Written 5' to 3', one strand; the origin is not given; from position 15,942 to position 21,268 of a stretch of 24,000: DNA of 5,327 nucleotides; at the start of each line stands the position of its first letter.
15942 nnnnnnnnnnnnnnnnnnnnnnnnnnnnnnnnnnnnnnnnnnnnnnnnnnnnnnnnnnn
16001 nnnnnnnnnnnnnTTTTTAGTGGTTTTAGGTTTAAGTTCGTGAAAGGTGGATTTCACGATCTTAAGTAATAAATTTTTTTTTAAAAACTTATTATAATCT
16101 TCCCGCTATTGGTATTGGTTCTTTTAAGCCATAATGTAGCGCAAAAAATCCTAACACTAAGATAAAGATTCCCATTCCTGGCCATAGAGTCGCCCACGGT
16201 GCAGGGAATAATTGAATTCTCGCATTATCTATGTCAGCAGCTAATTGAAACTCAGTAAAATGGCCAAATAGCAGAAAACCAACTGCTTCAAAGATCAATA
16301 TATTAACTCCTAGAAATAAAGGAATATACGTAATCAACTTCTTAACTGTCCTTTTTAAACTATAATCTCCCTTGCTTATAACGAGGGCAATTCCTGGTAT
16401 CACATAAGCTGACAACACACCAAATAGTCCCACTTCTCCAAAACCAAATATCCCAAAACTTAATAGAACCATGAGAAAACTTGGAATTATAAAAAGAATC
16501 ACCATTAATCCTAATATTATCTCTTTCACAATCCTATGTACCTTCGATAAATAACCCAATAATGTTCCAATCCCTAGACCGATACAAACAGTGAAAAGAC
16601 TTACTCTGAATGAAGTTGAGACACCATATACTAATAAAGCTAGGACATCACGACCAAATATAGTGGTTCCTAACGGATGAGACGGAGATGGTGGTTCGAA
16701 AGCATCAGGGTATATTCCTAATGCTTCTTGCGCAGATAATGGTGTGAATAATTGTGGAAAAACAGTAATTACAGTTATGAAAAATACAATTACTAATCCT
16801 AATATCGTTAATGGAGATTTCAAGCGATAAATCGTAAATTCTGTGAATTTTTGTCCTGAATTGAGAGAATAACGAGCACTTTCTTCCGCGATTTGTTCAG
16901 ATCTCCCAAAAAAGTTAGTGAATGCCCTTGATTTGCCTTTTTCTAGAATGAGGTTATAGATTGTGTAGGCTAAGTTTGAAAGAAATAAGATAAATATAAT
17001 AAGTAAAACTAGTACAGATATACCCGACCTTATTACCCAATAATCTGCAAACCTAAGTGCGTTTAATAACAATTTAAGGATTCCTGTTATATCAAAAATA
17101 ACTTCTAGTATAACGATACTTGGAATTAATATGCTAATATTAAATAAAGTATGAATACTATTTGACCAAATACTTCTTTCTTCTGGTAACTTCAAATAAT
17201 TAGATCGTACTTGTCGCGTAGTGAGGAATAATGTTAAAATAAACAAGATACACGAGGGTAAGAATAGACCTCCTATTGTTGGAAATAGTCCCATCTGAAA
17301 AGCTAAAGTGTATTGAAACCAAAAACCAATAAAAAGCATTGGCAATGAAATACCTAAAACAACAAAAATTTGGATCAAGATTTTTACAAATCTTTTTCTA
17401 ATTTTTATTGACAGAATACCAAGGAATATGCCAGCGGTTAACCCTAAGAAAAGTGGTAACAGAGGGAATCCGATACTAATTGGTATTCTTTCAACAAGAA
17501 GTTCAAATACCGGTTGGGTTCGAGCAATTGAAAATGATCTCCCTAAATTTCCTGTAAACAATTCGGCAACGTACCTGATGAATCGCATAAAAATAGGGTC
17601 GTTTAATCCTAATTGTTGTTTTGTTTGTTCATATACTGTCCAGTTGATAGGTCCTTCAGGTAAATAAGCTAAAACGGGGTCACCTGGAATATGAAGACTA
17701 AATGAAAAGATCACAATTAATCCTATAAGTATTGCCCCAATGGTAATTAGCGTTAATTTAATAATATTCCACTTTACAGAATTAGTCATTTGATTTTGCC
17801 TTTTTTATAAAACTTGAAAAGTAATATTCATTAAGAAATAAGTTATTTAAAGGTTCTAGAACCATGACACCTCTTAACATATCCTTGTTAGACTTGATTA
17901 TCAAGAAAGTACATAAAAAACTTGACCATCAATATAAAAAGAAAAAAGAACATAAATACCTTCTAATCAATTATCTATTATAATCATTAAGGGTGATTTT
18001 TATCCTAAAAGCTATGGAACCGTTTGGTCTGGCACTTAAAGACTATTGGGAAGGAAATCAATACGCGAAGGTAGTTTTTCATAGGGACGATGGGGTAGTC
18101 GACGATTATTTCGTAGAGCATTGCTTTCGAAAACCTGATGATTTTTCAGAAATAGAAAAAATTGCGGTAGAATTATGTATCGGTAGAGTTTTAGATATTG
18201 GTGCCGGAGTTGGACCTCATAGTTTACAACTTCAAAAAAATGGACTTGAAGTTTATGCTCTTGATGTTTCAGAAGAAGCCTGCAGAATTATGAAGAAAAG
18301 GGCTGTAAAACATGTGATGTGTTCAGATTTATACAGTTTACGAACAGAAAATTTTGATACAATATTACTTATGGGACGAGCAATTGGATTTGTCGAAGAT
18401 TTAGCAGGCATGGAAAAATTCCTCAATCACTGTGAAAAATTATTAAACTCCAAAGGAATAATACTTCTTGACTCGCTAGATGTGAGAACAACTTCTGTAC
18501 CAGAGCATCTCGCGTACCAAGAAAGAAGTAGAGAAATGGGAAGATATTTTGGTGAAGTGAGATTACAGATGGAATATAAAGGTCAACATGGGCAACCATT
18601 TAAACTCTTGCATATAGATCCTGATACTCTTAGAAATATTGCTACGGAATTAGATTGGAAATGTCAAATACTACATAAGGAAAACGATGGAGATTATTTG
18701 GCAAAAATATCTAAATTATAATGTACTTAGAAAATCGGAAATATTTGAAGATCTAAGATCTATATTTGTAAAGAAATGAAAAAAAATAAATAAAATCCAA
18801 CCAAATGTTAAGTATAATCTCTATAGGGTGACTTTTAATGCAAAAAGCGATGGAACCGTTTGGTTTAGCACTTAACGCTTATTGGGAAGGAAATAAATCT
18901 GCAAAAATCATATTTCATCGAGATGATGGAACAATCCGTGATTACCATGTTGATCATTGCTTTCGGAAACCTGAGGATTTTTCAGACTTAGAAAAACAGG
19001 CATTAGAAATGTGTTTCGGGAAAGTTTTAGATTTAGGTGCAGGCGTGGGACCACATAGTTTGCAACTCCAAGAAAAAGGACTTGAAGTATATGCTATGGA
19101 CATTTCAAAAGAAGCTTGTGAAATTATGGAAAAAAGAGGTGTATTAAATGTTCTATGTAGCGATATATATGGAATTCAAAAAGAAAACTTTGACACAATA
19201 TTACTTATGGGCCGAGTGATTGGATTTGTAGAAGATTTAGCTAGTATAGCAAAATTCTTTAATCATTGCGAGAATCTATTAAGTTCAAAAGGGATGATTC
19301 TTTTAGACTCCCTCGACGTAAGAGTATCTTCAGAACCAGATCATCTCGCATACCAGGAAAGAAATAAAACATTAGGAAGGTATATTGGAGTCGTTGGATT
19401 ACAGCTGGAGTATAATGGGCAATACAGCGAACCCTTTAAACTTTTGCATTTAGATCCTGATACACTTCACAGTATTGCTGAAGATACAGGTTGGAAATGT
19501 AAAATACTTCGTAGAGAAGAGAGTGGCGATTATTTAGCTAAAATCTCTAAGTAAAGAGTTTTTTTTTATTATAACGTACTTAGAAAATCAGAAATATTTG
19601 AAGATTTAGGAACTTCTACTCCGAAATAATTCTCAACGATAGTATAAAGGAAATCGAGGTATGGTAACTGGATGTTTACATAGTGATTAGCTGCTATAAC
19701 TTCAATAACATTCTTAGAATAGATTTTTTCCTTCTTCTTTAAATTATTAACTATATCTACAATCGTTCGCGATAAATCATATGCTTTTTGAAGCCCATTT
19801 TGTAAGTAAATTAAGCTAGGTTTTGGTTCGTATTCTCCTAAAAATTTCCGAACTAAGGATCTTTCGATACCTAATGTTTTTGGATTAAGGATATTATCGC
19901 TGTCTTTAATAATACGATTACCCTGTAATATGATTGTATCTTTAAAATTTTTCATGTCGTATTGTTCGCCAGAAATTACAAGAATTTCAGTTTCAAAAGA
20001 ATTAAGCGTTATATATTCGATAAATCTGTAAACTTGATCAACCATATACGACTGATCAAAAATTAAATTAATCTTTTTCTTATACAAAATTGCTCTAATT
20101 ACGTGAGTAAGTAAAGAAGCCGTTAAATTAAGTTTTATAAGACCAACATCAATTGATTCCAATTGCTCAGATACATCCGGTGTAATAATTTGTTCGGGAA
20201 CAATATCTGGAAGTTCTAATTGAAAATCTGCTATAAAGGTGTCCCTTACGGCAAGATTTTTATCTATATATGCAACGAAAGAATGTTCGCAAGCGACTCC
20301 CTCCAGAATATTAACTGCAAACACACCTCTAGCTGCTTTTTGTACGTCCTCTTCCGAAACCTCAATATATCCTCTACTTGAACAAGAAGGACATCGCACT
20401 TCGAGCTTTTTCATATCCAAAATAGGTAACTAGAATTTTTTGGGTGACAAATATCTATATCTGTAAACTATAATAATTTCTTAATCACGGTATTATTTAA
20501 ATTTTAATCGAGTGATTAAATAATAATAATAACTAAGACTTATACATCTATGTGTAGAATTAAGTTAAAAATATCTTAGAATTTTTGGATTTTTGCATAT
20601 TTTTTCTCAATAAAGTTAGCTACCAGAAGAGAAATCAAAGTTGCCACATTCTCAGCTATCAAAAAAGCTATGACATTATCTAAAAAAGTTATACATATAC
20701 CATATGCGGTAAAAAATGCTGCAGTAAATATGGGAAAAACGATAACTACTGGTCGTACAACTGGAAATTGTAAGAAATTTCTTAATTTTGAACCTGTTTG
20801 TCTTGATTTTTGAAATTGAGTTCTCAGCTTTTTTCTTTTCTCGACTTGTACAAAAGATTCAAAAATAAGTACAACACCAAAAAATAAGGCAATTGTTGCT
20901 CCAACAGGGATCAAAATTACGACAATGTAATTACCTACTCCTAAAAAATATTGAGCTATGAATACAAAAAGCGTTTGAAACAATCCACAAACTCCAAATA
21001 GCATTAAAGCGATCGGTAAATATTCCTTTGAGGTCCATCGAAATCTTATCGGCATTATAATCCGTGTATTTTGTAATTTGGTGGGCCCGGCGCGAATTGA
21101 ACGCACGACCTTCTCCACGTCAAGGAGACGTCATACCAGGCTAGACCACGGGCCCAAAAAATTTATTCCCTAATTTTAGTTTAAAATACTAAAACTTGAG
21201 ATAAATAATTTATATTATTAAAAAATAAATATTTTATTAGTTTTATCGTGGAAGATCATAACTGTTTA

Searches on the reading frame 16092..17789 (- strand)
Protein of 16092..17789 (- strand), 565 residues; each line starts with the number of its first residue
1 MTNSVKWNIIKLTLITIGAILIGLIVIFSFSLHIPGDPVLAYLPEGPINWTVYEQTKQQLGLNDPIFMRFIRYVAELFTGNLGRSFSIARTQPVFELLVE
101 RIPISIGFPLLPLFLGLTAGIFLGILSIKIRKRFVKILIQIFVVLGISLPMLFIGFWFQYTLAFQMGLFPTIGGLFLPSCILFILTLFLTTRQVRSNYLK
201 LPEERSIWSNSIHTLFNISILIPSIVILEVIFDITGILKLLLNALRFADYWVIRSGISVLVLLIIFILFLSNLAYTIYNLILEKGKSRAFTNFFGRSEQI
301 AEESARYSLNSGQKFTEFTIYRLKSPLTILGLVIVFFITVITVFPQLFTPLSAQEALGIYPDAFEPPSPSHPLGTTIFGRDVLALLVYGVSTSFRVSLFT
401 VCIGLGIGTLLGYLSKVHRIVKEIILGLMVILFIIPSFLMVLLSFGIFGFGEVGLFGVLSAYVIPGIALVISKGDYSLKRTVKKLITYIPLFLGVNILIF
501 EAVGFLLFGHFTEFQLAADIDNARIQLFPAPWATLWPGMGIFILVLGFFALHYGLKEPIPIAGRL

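Call 8: search_protein_families(library=pfam, proteins=[window:16092-17789:-], max_evalue=0.001)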
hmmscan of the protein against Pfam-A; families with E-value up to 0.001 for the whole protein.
window:16092-17789:- (565 aa): 1 family
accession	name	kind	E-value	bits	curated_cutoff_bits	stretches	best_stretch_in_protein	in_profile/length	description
PF00528.27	BPD_transp_1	-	0.00036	20.7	26.4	0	118-201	3-78/184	Binding-protein-dependent transport system inner membrane component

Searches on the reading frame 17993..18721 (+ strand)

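Call 8: search_protein_families(library=pfam, proteins=[window:17993-18721:+], max_evalue=0.001)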
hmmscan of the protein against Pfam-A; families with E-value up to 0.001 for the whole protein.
window:17993-18721:+ (242 aa): 7 families
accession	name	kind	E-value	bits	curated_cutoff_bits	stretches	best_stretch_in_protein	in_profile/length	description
PF08241.18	Methyltransf_11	-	1.1e-09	39.2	21.2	1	67-158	1-94/95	Methyltransferase domain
PF13649.12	Methyltransf_25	-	2e-09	38.4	27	1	66-155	1-97/97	Methyltransferase domain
PF13489.12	Methyltransf_23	-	1.3e-07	31.9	27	1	64-204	24-146/164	Methyltransferase domain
PF13847.12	Methyltransf_31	-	5.1e-07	29.9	27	1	65-173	6-122/145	Methyltransferase domain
PF08242.18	Methyltransf_12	-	1.3e-06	29.5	30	1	67-156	1-97/98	Methyltransferase domain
PF05175.20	MTS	-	0.00012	22.2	23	1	63-158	32-137/170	Methyltransferase small domain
PF03848.20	TehB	-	0.00017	21.6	20.4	1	38-109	7-77/193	Tellurite resistance protein TehB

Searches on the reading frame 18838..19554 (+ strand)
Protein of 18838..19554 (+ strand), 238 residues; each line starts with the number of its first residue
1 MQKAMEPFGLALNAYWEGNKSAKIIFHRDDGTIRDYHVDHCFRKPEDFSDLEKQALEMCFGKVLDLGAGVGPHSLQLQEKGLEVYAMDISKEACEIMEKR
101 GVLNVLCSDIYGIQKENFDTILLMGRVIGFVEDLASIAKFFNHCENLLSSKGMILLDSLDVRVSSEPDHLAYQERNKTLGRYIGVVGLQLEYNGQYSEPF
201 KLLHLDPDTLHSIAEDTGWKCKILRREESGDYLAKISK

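Call 8: search_protein_families(library=pfam, proteins=[window:18838-19554:+], max_evalue=0.001)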
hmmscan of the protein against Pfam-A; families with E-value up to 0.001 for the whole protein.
window:18838-19554:+ (238 aa): 7 families
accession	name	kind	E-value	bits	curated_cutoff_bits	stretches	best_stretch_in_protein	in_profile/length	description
PF13649.12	Methyltransf_25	-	1.3e-08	35.8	27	1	63-152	1-97/97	Methyltransferase domain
PF08241.18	Methyltransf_11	-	1.4e-08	35.7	21.2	1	64-155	1-94/95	Methyltransferase domain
PF13847.12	Methyltransf_31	-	2.9e-06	27.5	27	1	62-163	6-114/145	Methyltransferase domain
PF08242.18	Methyltransf_12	-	1.6e-05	26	30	1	64-154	1-98/98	Methyltransferase domain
PF13489.12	Methyltransf_23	-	2.5e-05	24.5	27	1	61-220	24-160/164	Methyltransferase domain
PF05175.20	MTS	-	0.0002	21.5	23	1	58-154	29-136/170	Methyltransferase small domain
PF03848.20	TehB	-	0.0003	20.7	20.4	1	53-119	24-93/193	Tellurite resistance protein TehB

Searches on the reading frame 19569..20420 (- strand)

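Call 8: search_protein_families(library=pfam, proteins=[window:19569-20420:-], max_evalue=0.001)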
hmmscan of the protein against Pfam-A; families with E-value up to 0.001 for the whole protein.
window:19569-20420:- (283 aa): 0 families

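Call 25: search_protein_families(library=pfam, proteins=[window:19569-20420:-], max_evalue=10)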
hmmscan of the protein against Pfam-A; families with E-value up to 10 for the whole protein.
window:19569-20420:- (283 aa): 1 family
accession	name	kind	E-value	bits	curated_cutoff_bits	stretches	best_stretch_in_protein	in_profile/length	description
PF23454.1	Zn_ribbon_Brz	-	0.12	13.4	27.9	1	6-30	4-28/58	Transcriptional regulator Brz zinc beta ribbon domain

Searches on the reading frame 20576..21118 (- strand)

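Call 9: search_protein_families(library=pfam, proteins=[window:20576-21118:-], max_evalue=0.001)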
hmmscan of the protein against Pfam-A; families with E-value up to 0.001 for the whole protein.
window:20576-21118:- (180 aa): 0 families

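Call 25: search_protein_families(library=pfam, proteins=[window:20576-21118:-], max_evalue=10)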
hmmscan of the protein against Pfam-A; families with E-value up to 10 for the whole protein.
window:20576-21118:- (180 aa): 4 families
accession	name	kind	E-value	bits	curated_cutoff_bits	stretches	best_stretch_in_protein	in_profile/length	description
PF15102.11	TMEM154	-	0.33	11.2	30.3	1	63-101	62-100/153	TMEM154 protein family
PF07332.16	Phage_holin_3_6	-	0.35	11.4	28.4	1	38-114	40-113/116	Putative Actinobacterial Holin-X, holin superfamily III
PF13571.11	DUF4133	-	1.3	9.9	25.2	1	39-78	20-58/91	Domain of unknown function (DUF4133)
PF01529.25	DHHC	-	5.6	7.5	28.7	1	59-157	43-123/133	DHHC palmitoyltransferase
